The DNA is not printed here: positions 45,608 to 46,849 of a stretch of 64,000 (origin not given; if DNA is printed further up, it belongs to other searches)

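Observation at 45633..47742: Tandem G3E GTPase operon: a His-rich COG0523 metallochaperone, then a CxCC-less paralogue fused to a DUF1980-like CC-motif domain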

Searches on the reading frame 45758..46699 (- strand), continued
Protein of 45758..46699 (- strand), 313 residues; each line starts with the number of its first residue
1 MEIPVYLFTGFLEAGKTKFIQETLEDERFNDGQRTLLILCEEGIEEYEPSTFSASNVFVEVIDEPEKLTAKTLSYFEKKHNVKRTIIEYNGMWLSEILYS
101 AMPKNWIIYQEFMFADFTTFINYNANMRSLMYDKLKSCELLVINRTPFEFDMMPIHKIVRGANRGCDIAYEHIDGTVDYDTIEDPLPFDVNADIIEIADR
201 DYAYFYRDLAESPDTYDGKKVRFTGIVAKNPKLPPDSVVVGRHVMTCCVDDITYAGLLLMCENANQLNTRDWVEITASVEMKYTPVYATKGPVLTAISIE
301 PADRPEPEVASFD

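Call 37: fold_search(model_id=the predicted structure, library=pdb)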
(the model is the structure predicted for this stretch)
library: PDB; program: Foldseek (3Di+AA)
matches with E <= 10: 1428; with E <= 0.001: 10
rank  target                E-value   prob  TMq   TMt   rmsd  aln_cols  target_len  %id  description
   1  4ixm_A                4.0e-06  1.00  0.40  0.40  11.6       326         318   15  Crystal structure of Zn(II)-bound YjiA GTPase from E. coli (released 2013-02-27)
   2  4ixn_A                2.9e-05  1.00  0.42  0.41  10.7       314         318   15  Crystal Structure of Zn(II)-bound E37A,C66A,C67A triple mutant YjiA GTPase (released 2013-02-27)
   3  1nij                  7.8e-05  1.00  0.39  0.39  11.1       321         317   15  YJIA PROTEIN (released 2003-06-24)
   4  2wsm_A                1.0e-04  1.00  0.39  0.56   4.4       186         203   13  Crystal structure of Hydrogenase Maturation Factor HypB From Archaeoglobus Fulgidus (released 2010-09-22)
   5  8s0e_2                2.0e-04  1.00  0.24  0.14  17.7       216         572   10  H. sapiens OCCM bound to double stranded DNA (released 2024-10-02)
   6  7uy5_J                5.6e-04  1.00  0.19  0.39   6.6       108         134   13  Tetrahymena telomerase with CST (released 2022-07-13)
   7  8h53_A                6.7e-04  1.00  0.21  0.16   5.8       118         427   14  Human asparaginyl-tRNA synthetase in complex with asparagine-AMP (released 2023-10-25)
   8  1c0a_A                7.6e-04  1.00  0.19  0.11   6.0       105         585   15  CRYSTAL STRUCTURE OF THE E. COLI ASPARTYL-TRNA SYNTHETASE : TRNAASP : ASPARTYL-ADENYLATE COMPLEX (released 1999-11-23)
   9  5xix_A                9.5e-04  1.00  0.21  0.16   7.7       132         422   14  The canonical domain of human asparaginyl-tRNA synthetase (released 2018-05-02)
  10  5hcn                  9.5e-04  1.00  0.31  0.37   5.5       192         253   14  GPN-loop GTPase Npa3 in complex with GMPPCP (released 2016-01-13)
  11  8h53_B                1.1e-03  1.00  0.20  0.15   5.7        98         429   16  Human asparaginyl-tRNA synthetase in complex with asparagine-AMP (released 2023-10-25)
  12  1wyd_A                1.1e-03  1.00  0.20  0.16   5.7       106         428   18  Crystal Structure of Aspartyl-tRNA synthetase from Sulfolobus tokodaii (released 2006-07-04)
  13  4v03_A                1.1e-03  1.00  0.32  0.40   7.9       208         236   13  MinD cell division protein, Aquifex aeolicus (released 2015-01-14)
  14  8h53_C                1.3e-03  1.00  0.21  0.16   5.8       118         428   14  Human asparaginyl-tRNA synthetase in complex with asparagine-AMP (released 2023-10-25)
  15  6od8_B                1.4e-03  1.00  0.22  0.14   5.2       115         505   16  Crystal structure of a putative aspartyl-tRNA synthetase from Leishmania major Friedlin (released 2019-04-17)
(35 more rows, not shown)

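Call 56: find_encoding_contigs(protein=P0263, flank=8000, max_places=4)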
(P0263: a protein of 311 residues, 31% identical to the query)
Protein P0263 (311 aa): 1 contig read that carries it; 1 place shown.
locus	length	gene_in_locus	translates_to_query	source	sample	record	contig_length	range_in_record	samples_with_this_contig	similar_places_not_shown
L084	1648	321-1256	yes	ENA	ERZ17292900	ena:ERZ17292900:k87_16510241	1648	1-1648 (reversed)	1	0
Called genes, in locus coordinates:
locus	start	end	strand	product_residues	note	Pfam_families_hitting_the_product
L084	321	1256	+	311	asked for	PF02492:cobW, PF21537:DUF1980_C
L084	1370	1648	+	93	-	?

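Call 57: find_encoding_contigs(protein=P0196, flank=8000, max_places=4)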
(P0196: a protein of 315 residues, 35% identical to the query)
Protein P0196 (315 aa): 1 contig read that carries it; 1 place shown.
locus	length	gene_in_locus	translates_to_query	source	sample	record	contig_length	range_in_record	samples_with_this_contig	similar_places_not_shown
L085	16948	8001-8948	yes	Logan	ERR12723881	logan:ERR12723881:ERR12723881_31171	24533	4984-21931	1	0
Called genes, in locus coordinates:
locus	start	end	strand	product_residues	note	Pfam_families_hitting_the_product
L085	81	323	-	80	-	PF03840:SecG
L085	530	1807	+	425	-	PF13167:GTP-bdg_N, PF16360:GTP-bdg_M, PF01926:MMR_HSR1, PF02421:FeoB_N (weak)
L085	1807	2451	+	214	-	PF01205:Impact_N, PF09186:DUF1949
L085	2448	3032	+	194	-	-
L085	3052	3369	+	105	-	PF00085:Thioredoxin, PF13098:Thioredoxin_2, PF08534:Redoxin (faint), PF13905:Thioredoxin_8 (faint)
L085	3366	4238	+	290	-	PF08331:QueG_DUF1730, PF12838:Fer4_7 (weak), PF13484:Fer4_16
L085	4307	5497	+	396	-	PF00202:Aminotran_3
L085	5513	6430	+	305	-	PF02729:OTCace_N, PF00185:OTCace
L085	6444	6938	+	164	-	PF00583:Acetyltransf_1, PF13673:Acetyltransf_10 (weak), PF13508:Acetyltransf_7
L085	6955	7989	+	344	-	PF02492:cobW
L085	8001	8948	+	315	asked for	PF02492:cobW, PF21537:DUF1980_C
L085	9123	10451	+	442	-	PF03951:Gln-synt_N, PF00120:Gln-synt_C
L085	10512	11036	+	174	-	PF03861:ANTAR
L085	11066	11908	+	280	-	PF01678:DAP_epimerase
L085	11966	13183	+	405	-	PF00155:Aminotran_1_2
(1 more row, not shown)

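Call 58: find_encoding_contigs(protein=P0254, flank=8000, max_places=3)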
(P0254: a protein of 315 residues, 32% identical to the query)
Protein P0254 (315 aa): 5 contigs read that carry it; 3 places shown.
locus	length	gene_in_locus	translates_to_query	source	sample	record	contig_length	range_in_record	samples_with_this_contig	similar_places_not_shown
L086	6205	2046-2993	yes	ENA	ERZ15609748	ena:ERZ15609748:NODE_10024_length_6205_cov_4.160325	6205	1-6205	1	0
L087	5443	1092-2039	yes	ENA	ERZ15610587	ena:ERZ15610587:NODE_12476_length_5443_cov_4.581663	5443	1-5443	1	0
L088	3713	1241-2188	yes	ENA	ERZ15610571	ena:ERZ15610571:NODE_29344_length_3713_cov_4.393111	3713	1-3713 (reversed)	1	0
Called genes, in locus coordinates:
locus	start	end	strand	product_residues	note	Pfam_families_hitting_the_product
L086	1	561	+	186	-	?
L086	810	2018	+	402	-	-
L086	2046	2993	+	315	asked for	PF21537:DUF1980_C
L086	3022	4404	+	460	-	PF02127:Peptidase_M18, PF05343:Peptidase_M42 (faint)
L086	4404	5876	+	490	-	PF01276:OKR_DC_1, PF00155:Aminotran_1_2 (weak), PF00266:Aminotran_5 (weak), PF01041:DegT_DnrJ_EryC1 (weak), PF03711:OKR_DC_1_C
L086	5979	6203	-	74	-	?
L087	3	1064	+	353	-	?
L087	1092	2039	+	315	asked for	PF21537:DUF1980_C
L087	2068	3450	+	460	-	PF02127:Peptidase_M18, PF05343:Peptidase_M42 (faint)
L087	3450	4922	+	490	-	PF01276:OKR_DC_1, PF00155:Aminotran_1_2 (weak), PF00266:Aminotran_5 (weak), PF01041:DegT_DnrJ_EryC1 (weak), PF03711:OKR_DC_1_C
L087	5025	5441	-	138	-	?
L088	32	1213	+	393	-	-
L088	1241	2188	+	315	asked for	PF21537:DUF1980_C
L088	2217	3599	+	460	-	PF02127:Peptidase_M18, PF05343:Peptidase_M42 (faint)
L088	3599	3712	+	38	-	?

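Call 59: find_encoding_contigs(protein=P0229, flank=8000, max_places=3)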
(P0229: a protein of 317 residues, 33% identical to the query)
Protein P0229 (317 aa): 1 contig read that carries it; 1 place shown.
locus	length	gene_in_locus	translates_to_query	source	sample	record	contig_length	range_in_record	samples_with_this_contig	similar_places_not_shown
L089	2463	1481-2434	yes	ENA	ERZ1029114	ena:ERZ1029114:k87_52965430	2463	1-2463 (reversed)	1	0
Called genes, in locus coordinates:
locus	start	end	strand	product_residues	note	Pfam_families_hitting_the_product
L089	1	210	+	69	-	?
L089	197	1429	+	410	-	-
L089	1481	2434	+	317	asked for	PF02492:cobW, PF21537:DUF1980_C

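Call 60: find_encoding_contigs(protein=P0222, flank=8000, max_places=3)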
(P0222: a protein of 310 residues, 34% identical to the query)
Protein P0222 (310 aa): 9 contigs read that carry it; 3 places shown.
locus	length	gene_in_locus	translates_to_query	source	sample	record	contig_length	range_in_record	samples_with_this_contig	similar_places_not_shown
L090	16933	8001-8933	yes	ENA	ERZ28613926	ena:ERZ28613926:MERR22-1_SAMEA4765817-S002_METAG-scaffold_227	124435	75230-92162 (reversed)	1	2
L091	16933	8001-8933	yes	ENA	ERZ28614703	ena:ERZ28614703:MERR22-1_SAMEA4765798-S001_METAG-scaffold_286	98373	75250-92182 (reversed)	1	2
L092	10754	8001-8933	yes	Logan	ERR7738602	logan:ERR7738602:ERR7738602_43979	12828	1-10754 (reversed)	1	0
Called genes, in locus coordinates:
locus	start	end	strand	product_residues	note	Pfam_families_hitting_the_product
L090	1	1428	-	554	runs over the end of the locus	PF02734:Dak2, PF21645:FakA-like_M, PF13684:FakA-like_C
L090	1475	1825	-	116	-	PF03780:Asp23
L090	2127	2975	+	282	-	PF02645:DegV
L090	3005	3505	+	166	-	PF01661:Macro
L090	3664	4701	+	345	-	PF08240:ADH_N, PF00107:ADH_zinc_N, PF13602:ADH_zinc_N_2 (weak)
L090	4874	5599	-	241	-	PF01182:Glucosamine_iso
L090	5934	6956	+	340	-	PF13280:WYL, PF25583:WCX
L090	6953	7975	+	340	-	PF02086:MethyltransfD12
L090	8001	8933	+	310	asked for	PF21537:DUF1980_C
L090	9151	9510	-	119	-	PF10686:YAcAr (weak)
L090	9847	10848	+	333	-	PF13180:PDZ_2 (weak), PF14685:PDZ_Tricorn (weak), PF17820:PDZ_6, PF05580:Peptidase_S55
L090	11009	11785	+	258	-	PF00072:Response_reg, PF08769:Spo0A_C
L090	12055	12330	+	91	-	PF00216:Bac_DNA_binding, PF18291:HU-HIG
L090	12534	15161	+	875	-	PF02739:5_3_exonuc_N, PF01367:5_3_exonuc, PF22619:DNA_polI_exo1 (weak), PF00476:DNA_pol_A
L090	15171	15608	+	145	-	PF01451:LMWPc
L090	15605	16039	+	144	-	PF13673:Acetyltransf_10, PF00583:Acetyltransf_1, PF13508:Acetyltransf_7, PF08445:FR47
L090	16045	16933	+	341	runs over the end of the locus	PF00814:TsaD, PF22521:HypF_C_2 (weak)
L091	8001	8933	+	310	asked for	PF21537:DUF1980_C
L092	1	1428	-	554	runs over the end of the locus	PF02734:Dak2, PF21645:FakA-like_M, PF13684:FakA-like_C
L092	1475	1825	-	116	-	PF03780:Asp23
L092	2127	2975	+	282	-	PF02645:DegV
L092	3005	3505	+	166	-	PF01661:Macro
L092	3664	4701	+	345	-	PF08240:ADH_N, PF00107:ADH_zinc_N, PF13602:ADH_zinc_N_2 (weak)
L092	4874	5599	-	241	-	PF01182:Glucosamine_iso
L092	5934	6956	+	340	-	PF13280:WYL, PF25583:WCX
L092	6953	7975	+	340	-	PF02086:MethyltransfD12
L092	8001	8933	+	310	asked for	PF21537:DUF1980_C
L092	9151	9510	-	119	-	PF10686:YAcAr (weak)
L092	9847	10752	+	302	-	?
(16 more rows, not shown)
